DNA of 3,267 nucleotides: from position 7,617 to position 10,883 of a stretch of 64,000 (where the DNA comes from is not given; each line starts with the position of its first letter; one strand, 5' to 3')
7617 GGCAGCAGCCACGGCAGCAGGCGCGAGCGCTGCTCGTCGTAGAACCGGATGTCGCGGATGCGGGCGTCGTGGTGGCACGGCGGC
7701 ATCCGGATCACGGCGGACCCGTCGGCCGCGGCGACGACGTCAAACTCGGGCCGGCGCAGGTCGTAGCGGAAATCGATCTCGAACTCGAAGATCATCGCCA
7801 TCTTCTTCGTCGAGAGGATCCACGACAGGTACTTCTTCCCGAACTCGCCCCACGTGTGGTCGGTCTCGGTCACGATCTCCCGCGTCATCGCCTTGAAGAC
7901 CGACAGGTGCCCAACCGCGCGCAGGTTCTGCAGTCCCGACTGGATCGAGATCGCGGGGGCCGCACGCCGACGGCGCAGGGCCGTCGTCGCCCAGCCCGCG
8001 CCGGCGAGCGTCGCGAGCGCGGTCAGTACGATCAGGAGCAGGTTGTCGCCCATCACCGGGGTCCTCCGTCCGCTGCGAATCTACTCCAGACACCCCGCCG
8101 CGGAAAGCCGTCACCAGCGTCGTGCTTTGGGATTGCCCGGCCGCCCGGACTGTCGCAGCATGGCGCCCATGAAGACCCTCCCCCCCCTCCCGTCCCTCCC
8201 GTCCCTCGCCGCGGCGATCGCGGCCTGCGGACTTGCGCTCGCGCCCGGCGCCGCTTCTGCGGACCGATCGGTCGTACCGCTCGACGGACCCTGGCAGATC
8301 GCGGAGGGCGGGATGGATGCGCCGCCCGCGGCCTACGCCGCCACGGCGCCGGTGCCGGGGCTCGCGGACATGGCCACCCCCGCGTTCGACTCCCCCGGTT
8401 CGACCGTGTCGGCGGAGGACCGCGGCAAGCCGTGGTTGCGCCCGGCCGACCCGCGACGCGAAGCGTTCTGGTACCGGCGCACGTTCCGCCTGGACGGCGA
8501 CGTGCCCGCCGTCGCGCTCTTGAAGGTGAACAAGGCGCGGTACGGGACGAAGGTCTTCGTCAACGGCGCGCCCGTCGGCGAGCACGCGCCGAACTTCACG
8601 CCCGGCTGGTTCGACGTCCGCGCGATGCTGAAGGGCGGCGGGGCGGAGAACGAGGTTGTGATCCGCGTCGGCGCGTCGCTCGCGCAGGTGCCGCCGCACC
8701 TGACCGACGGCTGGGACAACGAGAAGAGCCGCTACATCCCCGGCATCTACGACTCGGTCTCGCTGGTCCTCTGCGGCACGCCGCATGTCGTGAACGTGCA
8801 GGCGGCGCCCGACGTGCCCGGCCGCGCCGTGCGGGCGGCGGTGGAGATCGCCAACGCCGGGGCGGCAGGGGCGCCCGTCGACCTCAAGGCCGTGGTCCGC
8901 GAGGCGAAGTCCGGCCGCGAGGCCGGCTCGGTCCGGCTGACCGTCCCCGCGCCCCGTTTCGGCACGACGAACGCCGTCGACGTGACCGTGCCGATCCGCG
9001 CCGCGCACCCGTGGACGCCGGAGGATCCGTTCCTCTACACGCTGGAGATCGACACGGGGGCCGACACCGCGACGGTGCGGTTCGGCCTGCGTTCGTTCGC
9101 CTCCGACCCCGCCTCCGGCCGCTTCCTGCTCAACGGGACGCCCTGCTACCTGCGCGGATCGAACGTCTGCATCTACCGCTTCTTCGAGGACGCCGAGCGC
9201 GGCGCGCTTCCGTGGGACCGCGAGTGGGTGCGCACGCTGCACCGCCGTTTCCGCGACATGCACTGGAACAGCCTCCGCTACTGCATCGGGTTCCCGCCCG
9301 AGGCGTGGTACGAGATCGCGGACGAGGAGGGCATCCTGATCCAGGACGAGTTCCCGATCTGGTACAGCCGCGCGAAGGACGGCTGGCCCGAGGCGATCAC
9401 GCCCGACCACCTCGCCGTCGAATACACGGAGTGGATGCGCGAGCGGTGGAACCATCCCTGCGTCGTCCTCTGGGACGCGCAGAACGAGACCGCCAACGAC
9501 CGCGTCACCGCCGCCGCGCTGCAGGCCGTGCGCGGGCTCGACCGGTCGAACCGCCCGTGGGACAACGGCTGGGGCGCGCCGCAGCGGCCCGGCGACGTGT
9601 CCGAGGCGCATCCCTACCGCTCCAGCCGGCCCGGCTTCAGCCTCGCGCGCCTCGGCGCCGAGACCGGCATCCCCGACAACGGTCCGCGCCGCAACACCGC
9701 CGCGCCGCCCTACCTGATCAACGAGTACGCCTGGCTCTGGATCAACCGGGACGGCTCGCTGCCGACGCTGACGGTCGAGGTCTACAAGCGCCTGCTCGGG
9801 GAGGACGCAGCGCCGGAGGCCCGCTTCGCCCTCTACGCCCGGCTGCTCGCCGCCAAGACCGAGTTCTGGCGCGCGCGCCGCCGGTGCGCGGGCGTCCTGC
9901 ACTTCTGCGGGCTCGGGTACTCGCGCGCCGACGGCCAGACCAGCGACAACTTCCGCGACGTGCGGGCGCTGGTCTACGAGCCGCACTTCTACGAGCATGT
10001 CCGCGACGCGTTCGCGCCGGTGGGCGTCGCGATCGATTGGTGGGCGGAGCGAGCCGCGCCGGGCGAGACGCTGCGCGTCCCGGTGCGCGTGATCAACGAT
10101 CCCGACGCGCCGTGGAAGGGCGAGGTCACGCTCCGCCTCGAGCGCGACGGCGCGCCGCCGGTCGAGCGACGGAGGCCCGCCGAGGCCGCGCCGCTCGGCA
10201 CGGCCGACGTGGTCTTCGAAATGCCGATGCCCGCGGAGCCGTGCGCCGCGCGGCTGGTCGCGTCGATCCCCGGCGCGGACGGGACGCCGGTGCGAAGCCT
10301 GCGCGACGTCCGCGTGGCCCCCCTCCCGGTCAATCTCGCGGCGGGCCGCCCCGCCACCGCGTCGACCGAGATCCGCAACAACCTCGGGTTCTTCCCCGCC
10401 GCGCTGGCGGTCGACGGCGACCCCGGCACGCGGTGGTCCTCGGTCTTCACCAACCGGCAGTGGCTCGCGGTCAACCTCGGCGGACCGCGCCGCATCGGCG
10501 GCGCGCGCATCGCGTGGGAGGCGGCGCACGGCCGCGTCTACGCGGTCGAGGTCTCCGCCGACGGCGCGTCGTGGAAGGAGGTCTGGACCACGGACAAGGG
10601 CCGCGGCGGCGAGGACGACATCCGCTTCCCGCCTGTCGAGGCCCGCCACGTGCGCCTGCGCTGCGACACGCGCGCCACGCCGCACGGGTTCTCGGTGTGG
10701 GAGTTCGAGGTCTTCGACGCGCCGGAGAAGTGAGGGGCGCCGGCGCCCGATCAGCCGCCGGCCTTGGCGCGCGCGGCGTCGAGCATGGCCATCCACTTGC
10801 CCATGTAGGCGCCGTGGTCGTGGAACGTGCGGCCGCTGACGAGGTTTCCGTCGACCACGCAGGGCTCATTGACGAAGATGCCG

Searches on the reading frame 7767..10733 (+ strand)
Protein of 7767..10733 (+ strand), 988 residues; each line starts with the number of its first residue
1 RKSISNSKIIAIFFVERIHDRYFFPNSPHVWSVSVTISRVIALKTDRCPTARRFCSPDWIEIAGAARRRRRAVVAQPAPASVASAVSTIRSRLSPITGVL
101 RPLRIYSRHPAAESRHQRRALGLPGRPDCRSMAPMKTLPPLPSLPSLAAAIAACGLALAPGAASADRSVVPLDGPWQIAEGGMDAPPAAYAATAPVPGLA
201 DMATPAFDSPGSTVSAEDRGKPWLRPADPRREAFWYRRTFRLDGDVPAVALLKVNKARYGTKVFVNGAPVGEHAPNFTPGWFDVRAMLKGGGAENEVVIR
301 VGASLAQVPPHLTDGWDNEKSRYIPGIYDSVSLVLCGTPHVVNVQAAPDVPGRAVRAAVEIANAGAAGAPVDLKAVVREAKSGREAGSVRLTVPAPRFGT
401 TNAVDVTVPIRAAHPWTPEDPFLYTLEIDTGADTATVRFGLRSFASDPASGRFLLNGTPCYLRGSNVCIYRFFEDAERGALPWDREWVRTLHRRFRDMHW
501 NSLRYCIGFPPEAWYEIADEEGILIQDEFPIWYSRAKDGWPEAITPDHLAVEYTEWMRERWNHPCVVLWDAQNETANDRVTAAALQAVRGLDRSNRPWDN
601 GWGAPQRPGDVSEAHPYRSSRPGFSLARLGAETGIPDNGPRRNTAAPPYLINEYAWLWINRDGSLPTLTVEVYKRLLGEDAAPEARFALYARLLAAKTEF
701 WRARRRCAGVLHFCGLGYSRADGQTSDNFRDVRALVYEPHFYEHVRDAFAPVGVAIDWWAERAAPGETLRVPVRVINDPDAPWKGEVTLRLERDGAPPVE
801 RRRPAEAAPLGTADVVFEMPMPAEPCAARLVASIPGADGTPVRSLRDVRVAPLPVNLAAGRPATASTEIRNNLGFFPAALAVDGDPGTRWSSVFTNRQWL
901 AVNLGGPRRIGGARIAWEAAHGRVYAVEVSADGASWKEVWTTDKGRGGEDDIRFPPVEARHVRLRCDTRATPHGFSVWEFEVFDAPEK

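Call 95: search_protein_families(library=pfam, proteins=[window:7767-10733:+], max_evalue=0.001)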
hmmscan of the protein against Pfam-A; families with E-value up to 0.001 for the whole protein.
window:7767-10733:+ (988 aa): 5 families
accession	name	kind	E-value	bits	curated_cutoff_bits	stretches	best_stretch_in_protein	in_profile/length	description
PF00754.31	F5_F8_type_C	-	1.3e-20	74.2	28.2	1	863-978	2-124/127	F5/8 type C domain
PF22633.2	F5_F8_type_C_2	-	2.5e-18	66.9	27.8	1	881-964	2-91/91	NedA-like, galactose-binding domain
PF00703.27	Glyco_hydro_2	-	4.6e-07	31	23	1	340-442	2-109/109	Glycosyl hydrolases family 2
PF02836.23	Glyco_hydro_2_C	-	2.6e-06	27.3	21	1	451-594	6-155/302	Glycosyl hydrolases family 2, TIM barrel domain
PF22666.2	Glyco_hydro_2_N2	-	5.9e-05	23.6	27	1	231-306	47-122/167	Glycosyl hydrolase 2 galactose-binding domain-like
